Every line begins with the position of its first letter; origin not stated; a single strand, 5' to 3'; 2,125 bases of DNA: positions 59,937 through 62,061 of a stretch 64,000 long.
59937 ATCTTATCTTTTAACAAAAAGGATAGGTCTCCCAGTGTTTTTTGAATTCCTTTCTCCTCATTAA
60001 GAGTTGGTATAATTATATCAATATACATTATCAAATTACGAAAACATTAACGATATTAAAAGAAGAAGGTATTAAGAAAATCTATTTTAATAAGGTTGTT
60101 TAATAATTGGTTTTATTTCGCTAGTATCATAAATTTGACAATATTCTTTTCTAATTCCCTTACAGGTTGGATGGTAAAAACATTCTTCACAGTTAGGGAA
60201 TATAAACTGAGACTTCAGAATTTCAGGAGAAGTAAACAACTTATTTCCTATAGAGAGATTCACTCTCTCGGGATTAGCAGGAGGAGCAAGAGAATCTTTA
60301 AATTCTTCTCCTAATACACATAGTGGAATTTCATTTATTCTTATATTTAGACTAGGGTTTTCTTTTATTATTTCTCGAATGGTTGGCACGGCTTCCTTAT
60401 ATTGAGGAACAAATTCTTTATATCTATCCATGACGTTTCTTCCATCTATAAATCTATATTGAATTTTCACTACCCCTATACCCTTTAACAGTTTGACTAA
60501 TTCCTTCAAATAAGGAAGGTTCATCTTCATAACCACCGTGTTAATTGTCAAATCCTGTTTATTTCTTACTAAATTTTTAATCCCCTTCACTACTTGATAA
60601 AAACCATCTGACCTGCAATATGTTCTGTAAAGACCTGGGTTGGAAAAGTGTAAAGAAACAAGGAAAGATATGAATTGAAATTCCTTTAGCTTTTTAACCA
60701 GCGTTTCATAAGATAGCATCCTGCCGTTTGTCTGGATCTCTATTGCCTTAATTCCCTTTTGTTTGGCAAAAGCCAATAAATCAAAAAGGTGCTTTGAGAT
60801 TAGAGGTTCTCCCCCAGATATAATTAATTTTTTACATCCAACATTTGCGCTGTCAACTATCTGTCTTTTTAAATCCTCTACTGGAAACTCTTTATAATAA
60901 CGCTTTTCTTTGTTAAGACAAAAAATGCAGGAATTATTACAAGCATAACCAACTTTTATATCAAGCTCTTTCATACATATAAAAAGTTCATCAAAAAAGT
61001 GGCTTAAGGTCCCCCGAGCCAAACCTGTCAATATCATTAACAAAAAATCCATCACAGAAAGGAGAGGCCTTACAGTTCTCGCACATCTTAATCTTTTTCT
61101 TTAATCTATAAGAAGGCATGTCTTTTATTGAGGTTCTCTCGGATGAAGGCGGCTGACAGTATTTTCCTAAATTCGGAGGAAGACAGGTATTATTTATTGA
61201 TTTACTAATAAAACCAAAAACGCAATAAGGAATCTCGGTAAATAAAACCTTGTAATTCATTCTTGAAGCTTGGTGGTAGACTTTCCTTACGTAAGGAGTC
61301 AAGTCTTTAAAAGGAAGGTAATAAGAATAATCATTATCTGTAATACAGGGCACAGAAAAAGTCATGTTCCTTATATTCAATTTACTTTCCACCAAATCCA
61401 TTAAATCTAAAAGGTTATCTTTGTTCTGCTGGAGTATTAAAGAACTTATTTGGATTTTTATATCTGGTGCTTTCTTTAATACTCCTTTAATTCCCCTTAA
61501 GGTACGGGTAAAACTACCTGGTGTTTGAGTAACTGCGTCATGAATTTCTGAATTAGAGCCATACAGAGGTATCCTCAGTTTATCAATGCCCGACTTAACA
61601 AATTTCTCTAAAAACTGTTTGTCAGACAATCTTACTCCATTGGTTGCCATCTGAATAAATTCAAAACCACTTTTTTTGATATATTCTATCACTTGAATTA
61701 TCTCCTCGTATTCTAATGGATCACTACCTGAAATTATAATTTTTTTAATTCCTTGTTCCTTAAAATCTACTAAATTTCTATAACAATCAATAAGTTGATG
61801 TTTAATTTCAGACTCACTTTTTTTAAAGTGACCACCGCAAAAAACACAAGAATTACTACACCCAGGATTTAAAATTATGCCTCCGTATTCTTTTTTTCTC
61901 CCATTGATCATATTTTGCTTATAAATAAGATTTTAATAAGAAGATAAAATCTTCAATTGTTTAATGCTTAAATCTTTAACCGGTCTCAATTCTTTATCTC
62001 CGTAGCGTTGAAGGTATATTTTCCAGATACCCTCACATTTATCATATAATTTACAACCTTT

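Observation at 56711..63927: Tandem array of five paralogous auxiliary-cluster radical SAM enzymes plus a B12-radical SAM and a GT2: candidate undescribed maturation system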

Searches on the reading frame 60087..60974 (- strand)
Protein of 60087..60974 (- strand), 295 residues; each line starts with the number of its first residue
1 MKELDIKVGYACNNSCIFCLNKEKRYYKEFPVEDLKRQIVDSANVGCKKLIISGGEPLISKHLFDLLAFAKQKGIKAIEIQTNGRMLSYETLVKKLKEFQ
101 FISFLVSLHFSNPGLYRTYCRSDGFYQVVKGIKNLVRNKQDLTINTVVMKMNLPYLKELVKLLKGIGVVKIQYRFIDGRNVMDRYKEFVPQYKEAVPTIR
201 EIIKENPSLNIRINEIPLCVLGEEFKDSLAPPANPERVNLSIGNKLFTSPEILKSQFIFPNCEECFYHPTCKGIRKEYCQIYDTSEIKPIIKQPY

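Call 3: search_protein_families(library=pfam, proteins=[window:60087-60974:-], max_evalue=0.1)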
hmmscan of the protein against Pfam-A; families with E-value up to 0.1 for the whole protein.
window:60087-60974:- (295 aa): 2 families
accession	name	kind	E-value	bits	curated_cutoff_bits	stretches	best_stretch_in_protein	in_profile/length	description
PF04055.27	Radical_SAM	-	4e-23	82.8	29.5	1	7-163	2-166/166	Radical SAM superfamily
PF13353.11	Fer4_12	-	0.00012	22.8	22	1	12-111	15-118/137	4Fe-4S single cluster domain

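Call 4: search_protein_families(library=ncbifam, proteins=[window:60087-60974:-], max_evalue=0.1)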
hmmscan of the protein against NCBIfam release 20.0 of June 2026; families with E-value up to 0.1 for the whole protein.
window:60087-60974:- (295 aa): 59 families (the best 25 are shown)
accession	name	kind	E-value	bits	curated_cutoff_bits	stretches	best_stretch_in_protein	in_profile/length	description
NF038332.1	rSAM_rare_HxsC4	exception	3e-34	118.7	500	1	4-220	16-243/335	radical SAM protein HxsC4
TIGR02668.1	moaA_archaeal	equivalog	5.2e-24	84.8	325.25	1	2-206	10-213/303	GTP 3',8-cyclase MoaA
TIGR03977.1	rSAM_pair_HxsC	equivalog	7.9e-23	80.8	267.9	1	11-226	34-258/292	His-Xaa-Ser system radical SAM maturase HxsC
NF001199.0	PRK00164.2-1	equivalog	8.1e-22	77.7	231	1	2-206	12-216/308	GTP 3',8-cyclase MoaA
TIGR04055.1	rSAM_NirJ2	equivalog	2.3e-19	70.1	500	1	11-213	9-211/326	putative heme d1 biosynthesis radical SAM protein NirJ2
TIGR02666.1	moaA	equivalog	8.5e-19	67.7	284.05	1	2-184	10-198/336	GTP 3',8-cyclase MoaA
TIGR04545.1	rSAM_ahbD_hemeb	equivalog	8.7e-19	68.1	500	1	8-170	6-169/339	heme b synthase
TIGR04054.1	rSAM_NirJ1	equivalog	1.9e-18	66.3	650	1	10-171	44-205/387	putative heme d1 biosynthesis radical SAM protein NirJ1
TIGR04317.1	W_rSAM_matur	equivalog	5.1e-16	58.7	380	1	1-171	3-179/349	tungsten cofactor oxidoreductase radical SAM maturase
TIGR04546.1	rSAM_ahbC_deAc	equivalog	8.9e-16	57.7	650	1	11-173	48-210/390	12,18-didecarboxysiroheme deacetylase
NF045574.1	sacti_mat_StsB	exception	1.7e-15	56.8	625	1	11-186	105-281/466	StsB family radical SAM/SPASM domain sactipeptide maturase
TIGR04466.1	rSAM_BlsE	equivalog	7.2e-14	52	400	1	4-170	5-169/327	cytosylglucuronate decarboxylase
TIGR03962.1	mycofact_rSAM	equivalog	7.8e-14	51.6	265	1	7-168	17-178/339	mycofactocin radical SAM maturase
NF033640.1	N_Twi_rSAM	subfamily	1.1e-13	51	170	1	2-176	111-310/398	twitch domain-containing radical SAM protein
NF038283.1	viperin_w_prok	equivalog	3.9e-13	49.2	180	1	11-160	11-175/281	viperin family antiviral radical SAM protein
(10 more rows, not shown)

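Call 69: search_protein_families(library=padloc, proteins=[window:60087-60974:-], max_evalue=0.001)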
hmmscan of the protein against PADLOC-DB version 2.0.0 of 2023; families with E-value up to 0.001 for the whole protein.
window:60087-60974:- (295 aa): 3 families
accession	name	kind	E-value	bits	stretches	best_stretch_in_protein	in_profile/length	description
PDLC02904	pVip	-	1.9e-17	61.7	1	11-164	12-163/262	Viperins associated with kinases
PDLC02903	pVip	-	4.9e-17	60.3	1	9-162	7-160/257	Viperins not associated with kinases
PDLC02905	pVip-kinase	-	6.6e-08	30.2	1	10-164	190-354/474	Viperin-kinase fusion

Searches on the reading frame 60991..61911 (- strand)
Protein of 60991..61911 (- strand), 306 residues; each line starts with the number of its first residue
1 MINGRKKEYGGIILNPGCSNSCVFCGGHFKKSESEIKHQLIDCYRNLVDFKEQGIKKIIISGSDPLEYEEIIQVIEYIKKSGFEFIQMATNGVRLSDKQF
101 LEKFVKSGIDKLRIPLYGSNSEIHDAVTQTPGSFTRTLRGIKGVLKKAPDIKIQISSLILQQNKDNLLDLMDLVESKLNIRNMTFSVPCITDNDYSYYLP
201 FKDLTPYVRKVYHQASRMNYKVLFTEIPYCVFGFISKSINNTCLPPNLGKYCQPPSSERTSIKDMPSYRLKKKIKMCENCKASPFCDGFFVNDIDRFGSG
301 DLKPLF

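Call 3: search_protein_families(library=pfam, proteins=[window:60991-61911:-], max_evalue=0.1)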
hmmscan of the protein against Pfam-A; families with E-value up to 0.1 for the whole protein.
window:60991-61911:- (306 aa): 4 families
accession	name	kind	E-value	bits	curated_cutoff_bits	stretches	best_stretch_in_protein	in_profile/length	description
PF04055.27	Radical_SAM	-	8.9e-18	65.4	29.5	1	12-173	1-165/166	Radical SAM superfamily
PF13353.11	Fer4_12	-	0.013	16.3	22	1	17-98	14-97/137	4Fe-4S single cluster domain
PF04095.22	NAPRTase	-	0.018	15.2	20.8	1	37-84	125-169/239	Nicotinate phosphoribosyltransferase (NAPRTase) family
PF25509.1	DUF7916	-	0.021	14.3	27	1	30-126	106-210/296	Domain of unknown function (DUF7916)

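Call 4: search_protein_families(library=ncbifam, proteins=[window:60991-61911:-], max_evalue=0.1)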
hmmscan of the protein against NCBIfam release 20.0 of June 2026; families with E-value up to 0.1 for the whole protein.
window:60991-61911:- (306 aa): 46 families (the best 25 are shown)
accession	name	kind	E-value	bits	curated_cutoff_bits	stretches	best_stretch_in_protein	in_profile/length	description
NF038332.1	rSAM_rare_HxsC4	exception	6.6e-24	84.7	500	1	16-186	22-192/335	radical SAM protein HxsC4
TIGR03977.1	rSAM_pair_HxsC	equivalog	1.8e-22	79.6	267.9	1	12-291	29-290/292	His-Xaa-Ser system radical SAM maturase HxsC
TIGR04545.1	rSAM_ahbD_hemeb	equivalog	7.8e-22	78.1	500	1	16-175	8-163/339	heme b synthase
TIGR02668.1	moaA_archaeal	equivalog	1.7e-18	66.6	325.25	1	12-180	14-179/303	GTP 3',8-cyclase MoaA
NF001199.0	PRK00164.2-1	equivalog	1.9e-17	63.4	231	1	12-183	16-184/308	GTP 3',8-cyclase MoaA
NF050035.1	rSAM_WgK_link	exception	1.9e-16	60.1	650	1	18-228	19-226/367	radical SAM/SPASM peptide maturase WgkB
TIGR04053.2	TIGR04053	equivalog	2.5e-16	59.9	395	1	18-176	18-175/366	TIGR04053 family radical SAM/SPASM domain-containing protein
TIGR04051.1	rSAM_NirJ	equivalog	4.4e-15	55.5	515.45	1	22-177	16-166/354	heme d1 biosynthesis radical SAM protein NirJ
TIGR04055.1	rSAM_NirJ2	equivalog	3.2e-13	49.9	500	1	24-175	13-162/326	putative heme d1 biosynthesis radical SAM protein NirJ2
NF045646.2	rSAM_Se_TrsS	equivalog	1.7e-12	46.7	490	1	18-174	96-251/441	radical SAM (seleno)protein TrsS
TIGR02666.1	moaA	equivalog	6.6e-12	45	284.05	1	4-181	6-188/336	GTP 3',8-cyclase MoaA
TIGR04466.1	rSAM_BlsE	equivalog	1e-11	44.9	400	1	13-144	8-134/327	cytosylglucuronate decarboxylase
TIGR04340.1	rSAM_ACGX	hypoth_equivalog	1.3e-11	44.3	400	1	18-192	17-188/341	radical SAM/SPASM domain protein, ACGX system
TIGR04054.1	rSAM_NirJ1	equivalog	4.3e-11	42.1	650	1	17-184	45-206/387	putative heme d1 biosynthesis radical SAM protein NirJ1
TIGR04250.1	SCM_rSAM_ScmE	equivalog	6e-11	41.8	400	1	17-181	12-172/358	SynChlorMet cassette radical SAM/SPASM protein ScmE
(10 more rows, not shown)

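Call 69: search_protein_families(library=padloc, proteins=[window:60991-61911:-], max_evalue=0.001)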
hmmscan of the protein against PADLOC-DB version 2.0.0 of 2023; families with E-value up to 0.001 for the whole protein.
window:60991-61911:- (306 aa): 2 families
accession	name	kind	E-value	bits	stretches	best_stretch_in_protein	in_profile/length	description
PDLC02904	pVip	-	3.9e-12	44.3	1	17-176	12-164/262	Viperins associated with kinases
PDLC02903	pVip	-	5.3e-11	40.5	1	17-176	9-163/257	Viperins not associated with kinases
